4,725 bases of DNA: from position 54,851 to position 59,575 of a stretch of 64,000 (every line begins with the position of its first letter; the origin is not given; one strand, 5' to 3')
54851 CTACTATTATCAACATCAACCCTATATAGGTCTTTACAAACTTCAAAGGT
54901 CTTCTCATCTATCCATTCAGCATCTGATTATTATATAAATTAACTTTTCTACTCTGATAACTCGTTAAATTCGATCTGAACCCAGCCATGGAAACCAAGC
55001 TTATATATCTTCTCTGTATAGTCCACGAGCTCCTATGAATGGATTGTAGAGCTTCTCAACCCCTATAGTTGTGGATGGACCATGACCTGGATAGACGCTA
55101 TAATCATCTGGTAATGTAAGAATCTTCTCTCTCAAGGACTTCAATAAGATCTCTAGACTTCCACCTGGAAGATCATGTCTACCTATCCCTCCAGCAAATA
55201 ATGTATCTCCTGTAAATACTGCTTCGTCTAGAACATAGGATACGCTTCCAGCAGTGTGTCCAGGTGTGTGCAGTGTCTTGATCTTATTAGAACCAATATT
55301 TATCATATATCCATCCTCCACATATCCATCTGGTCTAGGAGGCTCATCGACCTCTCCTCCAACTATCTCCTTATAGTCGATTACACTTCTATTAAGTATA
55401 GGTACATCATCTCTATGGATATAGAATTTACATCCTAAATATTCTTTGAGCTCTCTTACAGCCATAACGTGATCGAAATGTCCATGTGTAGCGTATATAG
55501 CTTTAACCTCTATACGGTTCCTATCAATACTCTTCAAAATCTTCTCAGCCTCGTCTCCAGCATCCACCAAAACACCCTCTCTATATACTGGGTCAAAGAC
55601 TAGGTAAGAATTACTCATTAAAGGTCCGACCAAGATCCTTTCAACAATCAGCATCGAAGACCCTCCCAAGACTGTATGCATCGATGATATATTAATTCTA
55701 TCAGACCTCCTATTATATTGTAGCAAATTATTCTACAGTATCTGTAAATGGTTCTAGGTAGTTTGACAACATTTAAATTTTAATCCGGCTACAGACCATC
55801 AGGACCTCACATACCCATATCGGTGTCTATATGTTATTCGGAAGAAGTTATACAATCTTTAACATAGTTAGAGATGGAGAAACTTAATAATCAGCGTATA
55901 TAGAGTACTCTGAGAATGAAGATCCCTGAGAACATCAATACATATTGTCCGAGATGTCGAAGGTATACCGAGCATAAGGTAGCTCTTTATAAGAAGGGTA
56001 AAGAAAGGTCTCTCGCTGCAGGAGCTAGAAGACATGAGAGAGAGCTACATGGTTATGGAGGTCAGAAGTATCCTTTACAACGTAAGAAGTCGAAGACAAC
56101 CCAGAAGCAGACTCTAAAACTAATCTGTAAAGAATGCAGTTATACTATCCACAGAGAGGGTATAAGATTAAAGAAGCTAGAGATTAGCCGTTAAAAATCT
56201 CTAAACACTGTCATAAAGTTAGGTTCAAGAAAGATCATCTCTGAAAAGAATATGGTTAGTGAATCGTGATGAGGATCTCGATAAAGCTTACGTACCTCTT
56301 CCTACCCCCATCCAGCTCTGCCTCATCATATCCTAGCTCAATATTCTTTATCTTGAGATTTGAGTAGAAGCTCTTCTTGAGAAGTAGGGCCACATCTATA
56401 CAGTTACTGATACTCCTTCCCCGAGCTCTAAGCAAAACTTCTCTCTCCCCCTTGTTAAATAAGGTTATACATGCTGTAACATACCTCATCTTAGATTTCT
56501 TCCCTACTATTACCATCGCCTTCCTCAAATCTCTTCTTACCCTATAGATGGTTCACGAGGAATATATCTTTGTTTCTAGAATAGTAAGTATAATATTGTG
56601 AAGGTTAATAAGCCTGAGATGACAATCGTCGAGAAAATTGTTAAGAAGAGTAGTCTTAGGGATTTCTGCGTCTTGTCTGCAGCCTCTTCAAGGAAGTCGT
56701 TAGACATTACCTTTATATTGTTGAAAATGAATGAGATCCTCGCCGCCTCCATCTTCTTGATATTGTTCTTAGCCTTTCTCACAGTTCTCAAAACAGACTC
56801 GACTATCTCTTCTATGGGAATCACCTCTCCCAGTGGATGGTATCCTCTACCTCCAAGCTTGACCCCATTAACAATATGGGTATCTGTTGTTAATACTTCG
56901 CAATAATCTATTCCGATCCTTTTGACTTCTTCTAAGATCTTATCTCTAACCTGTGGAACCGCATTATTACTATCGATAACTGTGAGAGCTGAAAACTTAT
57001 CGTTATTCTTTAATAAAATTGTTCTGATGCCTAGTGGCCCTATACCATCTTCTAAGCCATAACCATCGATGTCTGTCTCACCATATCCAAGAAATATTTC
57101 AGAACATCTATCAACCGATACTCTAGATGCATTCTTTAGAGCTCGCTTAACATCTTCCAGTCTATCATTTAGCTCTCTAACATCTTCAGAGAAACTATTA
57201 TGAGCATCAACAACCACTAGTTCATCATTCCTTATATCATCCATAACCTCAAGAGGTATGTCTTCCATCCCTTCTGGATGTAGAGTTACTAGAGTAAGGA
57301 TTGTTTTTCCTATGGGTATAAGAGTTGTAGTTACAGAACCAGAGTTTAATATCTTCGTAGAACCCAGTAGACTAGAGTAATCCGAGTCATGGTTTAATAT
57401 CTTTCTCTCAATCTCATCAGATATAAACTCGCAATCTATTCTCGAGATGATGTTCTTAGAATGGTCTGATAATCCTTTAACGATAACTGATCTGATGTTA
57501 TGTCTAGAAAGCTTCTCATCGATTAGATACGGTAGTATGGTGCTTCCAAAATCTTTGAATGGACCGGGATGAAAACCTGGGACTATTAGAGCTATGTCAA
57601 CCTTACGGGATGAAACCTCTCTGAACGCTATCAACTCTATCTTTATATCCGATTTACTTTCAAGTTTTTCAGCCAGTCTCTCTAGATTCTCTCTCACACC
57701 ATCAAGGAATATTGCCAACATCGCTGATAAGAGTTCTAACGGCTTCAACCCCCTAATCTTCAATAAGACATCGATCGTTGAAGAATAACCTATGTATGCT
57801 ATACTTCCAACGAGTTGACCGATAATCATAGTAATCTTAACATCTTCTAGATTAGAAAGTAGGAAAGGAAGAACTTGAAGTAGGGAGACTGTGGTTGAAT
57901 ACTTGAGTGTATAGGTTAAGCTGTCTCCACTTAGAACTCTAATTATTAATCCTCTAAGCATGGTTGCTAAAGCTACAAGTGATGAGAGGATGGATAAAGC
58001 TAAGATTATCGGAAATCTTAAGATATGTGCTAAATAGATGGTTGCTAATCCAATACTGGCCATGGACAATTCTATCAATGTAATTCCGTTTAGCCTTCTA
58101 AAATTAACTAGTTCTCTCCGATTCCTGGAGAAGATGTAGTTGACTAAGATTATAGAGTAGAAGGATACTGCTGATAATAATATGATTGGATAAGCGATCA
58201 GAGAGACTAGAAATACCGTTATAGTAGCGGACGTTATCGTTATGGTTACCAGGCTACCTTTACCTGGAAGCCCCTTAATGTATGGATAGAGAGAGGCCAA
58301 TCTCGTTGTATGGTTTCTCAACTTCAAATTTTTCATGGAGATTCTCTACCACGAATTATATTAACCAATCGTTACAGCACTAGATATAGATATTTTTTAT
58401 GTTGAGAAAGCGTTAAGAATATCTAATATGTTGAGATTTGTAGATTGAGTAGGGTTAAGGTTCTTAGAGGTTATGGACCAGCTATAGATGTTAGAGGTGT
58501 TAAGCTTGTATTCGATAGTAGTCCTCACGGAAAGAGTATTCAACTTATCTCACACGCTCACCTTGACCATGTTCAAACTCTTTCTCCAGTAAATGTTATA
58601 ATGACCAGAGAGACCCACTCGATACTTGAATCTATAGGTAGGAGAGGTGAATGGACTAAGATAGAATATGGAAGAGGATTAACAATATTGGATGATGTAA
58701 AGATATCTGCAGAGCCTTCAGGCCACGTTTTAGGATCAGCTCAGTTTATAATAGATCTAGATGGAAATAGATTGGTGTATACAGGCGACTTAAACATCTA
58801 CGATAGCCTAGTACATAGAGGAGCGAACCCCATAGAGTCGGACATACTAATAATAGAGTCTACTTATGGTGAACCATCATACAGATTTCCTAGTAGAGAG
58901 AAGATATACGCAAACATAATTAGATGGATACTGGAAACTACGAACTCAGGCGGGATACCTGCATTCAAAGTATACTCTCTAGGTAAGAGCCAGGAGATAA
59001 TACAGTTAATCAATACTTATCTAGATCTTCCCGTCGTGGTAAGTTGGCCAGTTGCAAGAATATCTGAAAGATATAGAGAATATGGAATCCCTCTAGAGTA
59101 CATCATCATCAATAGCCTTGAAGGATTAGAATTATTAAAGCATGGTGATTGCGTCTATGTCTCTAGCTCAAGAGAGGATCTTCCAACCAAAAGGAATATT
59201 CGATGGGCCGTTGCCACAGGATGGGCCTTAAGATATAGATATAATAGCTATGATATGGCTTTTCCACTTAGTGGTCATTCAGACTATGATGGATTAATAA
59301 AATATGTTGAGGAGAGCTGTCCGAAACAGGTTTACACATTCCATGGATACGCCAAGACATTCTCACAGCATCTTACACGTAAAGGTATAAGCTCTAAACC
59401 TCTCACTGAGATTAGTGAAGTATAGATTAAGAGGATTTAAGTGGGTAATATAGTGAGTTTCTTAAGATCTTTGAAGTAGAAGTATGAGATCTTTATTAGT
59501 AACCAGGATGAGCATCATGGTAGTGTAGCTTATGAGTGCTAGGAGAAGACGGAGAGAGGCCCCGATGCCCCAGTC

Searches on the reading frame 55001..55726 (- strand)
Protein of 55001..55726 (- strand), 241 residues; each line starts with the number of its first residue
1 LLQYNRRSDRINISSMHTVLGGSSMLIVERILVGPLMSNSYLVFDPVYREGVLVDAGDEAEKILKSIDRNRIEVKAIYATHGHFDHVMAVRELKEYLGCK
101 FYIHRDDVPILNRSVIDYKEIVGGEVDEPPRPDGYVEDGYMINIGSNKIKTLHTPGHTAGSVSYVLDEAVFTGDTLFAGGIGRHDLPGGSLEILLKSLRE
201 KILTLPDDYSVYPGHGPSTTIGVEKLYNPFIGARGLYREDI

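Call 39: search_protein_families(library=ncbifam, proteins=[window:55001-55726:-], max_evalue=0.000001)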
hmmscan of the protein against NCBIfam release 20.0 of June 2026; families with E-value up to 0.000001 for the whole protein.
window:55001-55726:- (241 aa): 18 families
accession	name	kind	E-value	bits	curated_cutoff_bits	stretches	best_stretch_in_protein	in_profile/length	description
TIGR03413.1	GSH_gloB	equivalog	7.6e-28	97.5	200.8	2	119-215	69-164/248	hydroxyacylglutathione hydrolase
NF040641.1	bifunc_ST_SDO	equivalog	8.4e-25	87.5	625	1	55-215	183-342/423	bifunctional sulfur transferase/dioxygenase Blh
NF007597.0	PRK10241.1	equivalog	3.5e-19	69.1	421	1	49-215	22-165/251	hydroxyacylglutathione hydrolase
NF041804.1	MBL_fold_SolJ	exception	2.4e-18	66.1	350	1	146-219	110-182/224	solanimycin biosynthesis MBL-fold hydrolase SolJ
NF033105.1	bla_subclass_B3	equivalog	7e-17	61.6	240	1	52-167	35-156/257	subclass B3 metallo-beta-lactamase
NF012229.1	bla_class_B_core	domain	1.5e-16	60.8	100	1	52-166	27-138/139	metallo-beta-lactamase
NF012101.1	blaGOB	exception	9.6e-13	48.1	560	1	65-167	82-185/290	GOB family subclass B3 metallo-beta-lactamase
NF000457.2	blaPEDO-1_fam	exception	1.1e-12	48.1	550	1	63-168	80-186/286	PEDO-1 family subclass B3 metallo-beta-lactamase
NF000458.2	blaPEDO-2_fam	exception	5.1e-12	45.8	550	1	65-168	82-186/285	PEDO-2 family subclass B3 metallo-beta-lactamase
NF000469.2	CAR_gen_B3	exception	1.1e-10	41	500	1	64-174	103-210/311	CAR family subclass B3 metallo-beta-lactamase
NF000454.2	blaCPS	exception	3e-10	40.2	620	1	54-167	66-185/290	CPS family subclass B3 metallo-beta-lactamase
NF000427.2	blaCAU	exception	3e-09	36.6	500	1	54-165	40-157/262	CAU/MBL1b family subclass B3 metallo-beta-lactamase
NF000455.2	blaESP-1_fam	exception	3.5e-09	36.6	600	1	73-167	90-185/290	ESP-1 family subclass B3 metallo-beta-lactamase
NF033184.1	B3_Acin_new1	exception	1.3e-08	34.3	580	1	55-164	69-178/283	putative subclass B3 metallo-beta-lactamase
NF040644.1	blaPAM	exception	3.2e-08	33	615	1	62-166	84-188/287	PAM family subclass B3 metallo-beta-lactamase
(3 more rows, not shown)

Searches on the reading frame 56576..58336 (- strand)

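Call 39: search_protein_families(library=ncbifam, proteins=[window:56576-58336:-], max_evalue=0.000001)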
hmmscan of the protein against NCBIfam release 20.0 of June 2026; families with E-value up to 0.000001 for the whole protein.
window:56576-58336:- (586 aa): 0 families

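Call 76: search_protein_families(library=pfam, proteins=[window:56576-58336:-], max_evalue=0.0001)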
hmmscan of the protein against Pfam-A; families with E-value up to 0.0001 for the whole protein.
window:56576-58336:- (586 aa): 1 family
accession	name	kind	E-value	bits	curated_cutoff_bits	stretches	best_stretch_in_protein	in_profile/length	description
PF09843.14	DUF2070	-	1.5e-93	314.5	30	1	14-574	2-557/561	Predicted membrane protein (DUF2070)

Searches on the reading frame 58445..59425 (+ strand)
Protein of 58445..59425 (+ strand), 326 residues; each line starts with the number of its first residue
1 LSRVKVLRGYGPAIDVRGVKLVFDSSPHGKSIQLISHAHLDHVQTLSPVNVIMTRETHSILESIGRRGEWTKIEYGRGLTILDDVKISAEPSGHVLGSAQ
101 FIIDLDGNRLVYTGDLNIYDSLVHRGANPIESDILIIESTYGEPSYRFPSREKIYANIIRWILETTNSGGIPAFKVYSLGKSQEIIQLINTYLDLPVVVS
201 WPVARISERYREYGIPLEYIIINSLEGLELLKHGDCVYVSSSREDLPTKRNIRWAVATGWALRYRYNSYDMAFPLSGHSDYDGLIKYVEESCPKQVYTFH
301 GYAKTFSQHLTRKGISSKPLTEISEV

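Call 39: search_protein_families(library=ncbifam, proteins=[window:58445-59425:+], max_evalue=0.000001)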
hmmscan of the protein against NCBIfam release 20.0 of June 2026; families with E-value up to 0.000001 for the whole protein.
window:58445-59425:+ (326 aa): 3 families
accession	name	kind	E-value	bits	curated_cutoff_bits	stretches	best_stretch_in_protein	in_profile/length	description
TIGR04122.1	Xnuc_lig_assoc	equivalog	2.1e-47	161.5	325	1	33-321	27-320/326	ligase-associated DNA damage response exonuclease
NF045584.1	cas14_MBL_CASP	equivalog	7.7e-23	80.7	800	1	70-218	124-276/612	type VII CRISPR-associated protein Cas14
TIGR03675.1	arCOG00543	equivalog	3.7e-19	68.4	580.2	1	72-193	301-426/631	beta-CASP ribonuclease aCPSF1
